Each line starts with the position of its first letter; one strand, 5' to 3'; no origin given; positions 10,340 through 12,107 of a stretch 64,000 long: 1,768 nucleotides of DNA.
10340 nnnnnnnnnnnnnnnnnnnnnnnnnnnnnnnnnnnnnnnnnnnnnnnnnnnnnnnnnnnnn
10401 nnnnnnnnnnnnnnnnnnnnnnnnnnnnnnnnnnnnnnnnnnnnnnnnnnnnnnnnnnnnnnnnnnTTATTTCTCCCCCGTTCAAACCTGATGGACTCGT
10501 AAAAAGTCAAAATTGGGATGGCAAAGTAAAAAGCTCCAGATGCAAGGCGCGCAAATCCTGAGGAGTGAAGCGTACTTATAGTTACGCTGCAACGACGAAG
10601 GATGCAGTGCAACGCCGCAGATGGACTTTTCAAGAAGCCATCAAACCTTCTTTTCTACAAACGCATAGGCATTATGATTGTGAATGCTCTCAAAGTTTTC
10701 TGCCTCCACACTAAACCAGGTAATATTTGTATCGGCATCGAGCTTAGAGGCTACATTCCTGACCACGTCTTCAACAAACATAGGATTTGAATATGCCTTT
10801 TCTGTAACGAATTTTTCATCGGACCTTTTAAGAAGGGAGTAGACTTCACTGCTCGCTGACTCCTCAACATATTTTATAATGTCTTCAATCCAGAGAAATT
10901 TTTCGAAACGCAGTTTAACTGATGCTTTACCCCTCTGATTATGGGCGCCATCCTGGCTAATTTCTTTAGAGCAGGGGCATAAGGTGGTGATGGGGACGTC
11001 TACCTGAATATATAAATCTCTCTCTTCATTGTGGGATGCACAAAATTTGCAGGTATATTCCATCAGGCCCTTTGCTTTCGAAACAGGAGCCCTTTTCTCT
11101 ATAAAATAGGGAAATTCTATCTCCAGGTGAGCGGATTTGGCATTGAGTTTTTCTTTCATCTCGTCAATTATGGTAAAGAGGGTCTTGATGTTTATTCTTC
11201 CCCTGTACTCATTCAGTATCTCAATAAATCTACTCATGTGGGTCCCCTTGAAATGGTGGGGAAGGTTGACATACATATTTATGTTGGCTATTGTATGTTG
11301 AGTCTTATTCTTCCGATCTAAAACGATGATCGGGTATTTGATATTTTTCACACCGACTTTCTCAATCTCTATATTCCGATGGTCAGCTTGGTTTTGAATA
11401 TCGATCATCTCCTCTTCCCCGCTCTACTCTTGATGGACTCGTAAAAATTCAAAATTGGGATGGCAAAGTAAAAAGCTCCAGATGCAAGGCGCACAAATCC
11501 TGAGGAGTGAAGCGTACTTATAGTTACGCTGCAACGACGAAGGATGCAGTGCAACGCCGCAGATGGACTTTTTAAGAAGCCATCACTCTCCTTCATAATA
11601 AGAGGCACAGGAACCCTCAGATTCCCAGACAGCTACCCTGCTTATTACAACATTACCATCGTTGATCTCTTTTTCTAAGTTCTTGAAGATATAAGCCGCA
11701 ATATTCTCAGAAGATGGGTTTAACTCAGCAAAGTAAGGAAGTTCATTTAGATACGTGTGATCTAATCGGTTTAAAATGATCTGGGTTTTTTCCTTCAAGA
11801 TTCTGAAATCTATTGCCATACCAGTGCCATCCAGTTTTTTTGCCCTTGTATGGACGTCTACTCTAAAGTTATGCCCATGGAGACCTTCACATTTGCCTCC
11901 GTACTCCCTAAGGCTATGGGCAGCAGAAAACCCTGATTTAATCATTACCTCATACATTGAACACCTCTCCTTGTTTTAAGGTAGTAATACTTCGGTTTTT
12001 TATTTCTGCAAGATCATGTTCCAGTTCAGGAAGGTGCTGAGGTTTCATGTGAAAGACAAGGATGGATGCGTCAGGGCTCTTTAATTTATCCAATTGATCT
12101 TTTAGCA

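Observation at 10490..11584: A new MITE-like element family (153 bp, 19-20 bp terminal inverted repeats, 6 bp target-site duplications), with two direct copies bracketing folE2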

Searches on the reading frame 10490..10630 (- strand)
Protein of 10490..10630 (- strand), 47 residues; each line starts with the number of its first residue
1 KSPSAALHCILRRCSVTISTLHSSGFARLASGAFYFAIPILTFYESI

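Call 88: find_homologous_proteins(query=window:10490-10630:-, max_evalue=0.001)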
Query seq(47 aa) (47 aa): 106 proteins with E <= 0.001 among 142 candidates.
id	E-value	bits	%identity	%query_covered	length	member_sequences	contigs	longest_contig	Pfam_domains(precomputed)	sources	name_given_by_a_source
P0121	3.1e-20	87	94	100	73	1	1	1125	-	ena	-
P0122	6.7e-18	80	88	100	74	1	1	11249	-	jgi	-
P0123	1.3e-16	76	87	100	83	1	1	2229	-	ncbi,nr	ncbi:MAG: hypothetical protein Q7J70_05860, partial [Thermodesulfovibrionales bacterium]|nr:hypothet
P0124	1.7e-16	76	85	100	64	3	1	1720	-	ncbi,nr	ncbi:MAG: hypothetical protein NTY64_00385, partial [Deltaproteobacteria bacterium]|nr:hypothetical 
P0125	6.6e-16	74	85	100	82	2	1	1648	-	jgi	jgi:hypothetical protein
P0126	1.1e-15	73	85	100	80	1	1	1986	-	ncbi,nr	ncbi:MAG: hypothetical protein NTY64_04650 [Deltaproteobacteria bacterium]|nr:hypothetical protein [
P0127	1.7e-15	72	81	100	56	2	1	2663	-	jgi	jgi:hypothetical protein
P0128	2.0e-15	72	81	100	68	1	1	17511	-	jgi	jgi:hypothetical protein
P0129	2.3e-15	72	81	100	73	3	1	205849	-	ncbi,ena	-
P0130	5.7e-15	71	81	100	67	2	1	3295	-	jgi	jgi:hypothetical protein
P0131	9.7e-15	70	77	100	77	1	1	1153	-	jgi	-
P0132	7.0e-14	68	79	100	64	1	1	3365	-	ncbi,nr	ncbi:MAG: hypothetical protein NTY64_11935 [Deltaproteobacteria bacterium]|nr:hypothetical protein [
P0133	9.1e-14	67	82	96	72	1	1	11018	-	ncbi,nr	ncbi:MAG: hypothetical protein QME78_04465, partial [Thermodesulfobacteriota bacterium]|nr:hypotheti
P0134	1.5e-13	66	81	100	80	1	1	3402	-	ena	-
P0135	5.7e-13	65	81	100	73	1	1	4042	-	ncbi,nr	ncbi:MAG: hypothetical protein NTY64_11100 [Deltaproteobacteria bacterium]|nr:hypothetical protein [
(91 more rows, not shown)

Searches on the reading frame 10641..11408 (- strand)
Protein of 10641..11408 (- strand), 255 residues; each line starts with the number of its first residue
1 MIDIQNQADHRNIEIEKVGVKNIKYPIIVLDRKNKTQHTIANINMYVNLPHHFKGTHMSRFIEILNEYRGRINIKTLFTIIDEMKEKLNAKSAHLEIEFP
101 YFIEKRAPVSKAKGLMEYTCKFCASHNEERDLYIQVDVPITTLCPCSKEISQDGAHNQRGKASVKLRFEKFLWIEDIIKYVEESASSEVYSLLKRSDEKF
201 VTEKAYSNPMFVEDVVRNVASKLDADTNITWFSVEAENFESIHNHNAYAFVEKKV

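Call 59: find_related_loci(query=window:10644-11408:-, collection=metagenome_contigs, flank=2500)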
Query window:10644-11408:- (255 aa) in metagenome_contigs; peptide patterns used: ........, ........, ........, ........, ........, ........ (x = any residue, [..] = any of these).
600 stretches matched a pattern (row limit reached: there are more); 595 encode a relative of the query (tblastn E <= 1e-3); the best 80 are kept; 80 distinct loci.
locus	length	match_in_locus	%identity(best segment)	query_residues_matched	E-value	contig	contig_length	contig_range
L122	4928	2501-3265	98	1-255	7e-174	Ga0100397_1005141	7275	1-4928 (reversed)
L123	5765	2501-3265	98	1-255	3e-172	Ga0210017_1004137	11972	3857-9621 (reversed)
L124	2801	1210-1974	91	1-255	5e-171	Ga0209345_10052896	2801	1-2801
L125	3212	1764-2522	71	1-253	4e-132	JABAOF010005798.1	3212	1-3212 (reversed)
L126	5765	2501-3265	72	1-253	5e-128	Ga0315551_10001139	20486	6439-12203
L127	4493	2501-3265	70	1-253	6e-128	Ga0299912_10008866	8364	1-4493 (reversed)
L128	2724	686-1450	72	1-254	2e-133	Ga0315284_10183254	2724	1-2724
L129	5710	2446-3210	71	1-253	1e-126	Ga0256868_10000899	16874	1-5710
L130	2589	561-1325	71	1-254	2e-132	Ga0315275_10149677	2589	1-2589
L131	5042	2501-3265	71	1-253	1e-125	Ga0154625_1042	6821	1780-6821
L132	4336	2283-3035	71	3-253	4e-127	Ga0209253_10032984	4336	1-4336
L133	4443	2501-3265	71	1-254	7e-126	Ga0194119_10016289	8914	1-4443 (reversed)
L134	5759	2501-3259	70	1-253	5e-125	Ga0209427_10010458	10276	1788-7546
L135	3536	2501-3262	69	1-254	7e-127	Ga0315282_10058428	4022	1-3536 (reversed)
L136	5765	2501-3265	69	1-254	2e-124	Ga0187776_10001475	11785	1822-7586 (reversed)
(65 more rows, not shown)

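Call 74: search_protein_families(library=pfam, proteins=[window:10641-11408:-], max_evalue=0.01)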
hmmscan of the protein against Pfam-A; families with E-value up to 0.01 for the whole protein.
window:10641-11408:- (255 aa): 1 family
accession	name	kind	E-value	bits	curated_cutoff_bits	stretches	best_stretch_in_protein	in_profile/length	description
PF02649.19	GCHY-1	-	1.4e-101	339.8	25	1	1-249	1-260/260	Type I GTP cyclohydrolase folE2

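Call 78: find_encoding_contigs(protein=window:10644-11408:-, flank=1000, max_places=4)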
Protein window:10644-11408:- (255 aa): no gene with exactly this product is on record in the collection.

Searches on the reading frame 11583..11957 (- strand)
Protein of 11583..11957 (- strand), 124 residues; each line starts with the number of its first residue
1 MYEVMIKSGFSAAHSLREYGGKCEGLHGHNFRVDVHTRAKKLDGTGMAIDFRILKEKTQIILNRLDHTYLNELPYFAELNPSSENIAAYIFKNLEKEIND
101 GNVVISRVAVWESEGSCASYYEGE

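Call 74: search_protein_families(library=pfam, proteins=[window:11583-11957:-], max_evalue=0.01)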
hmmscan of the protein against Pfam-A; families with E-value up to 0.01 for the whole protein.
window:11583-11957:- (124 aa): 1 family
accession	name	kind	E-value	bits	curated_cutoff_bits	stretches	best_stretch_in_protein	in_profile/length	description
PF01242.24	PTPS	-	9.5e-40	135.8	22.4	1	4-121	2-119/121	6-pyruvoyl tetrahydropterin synthase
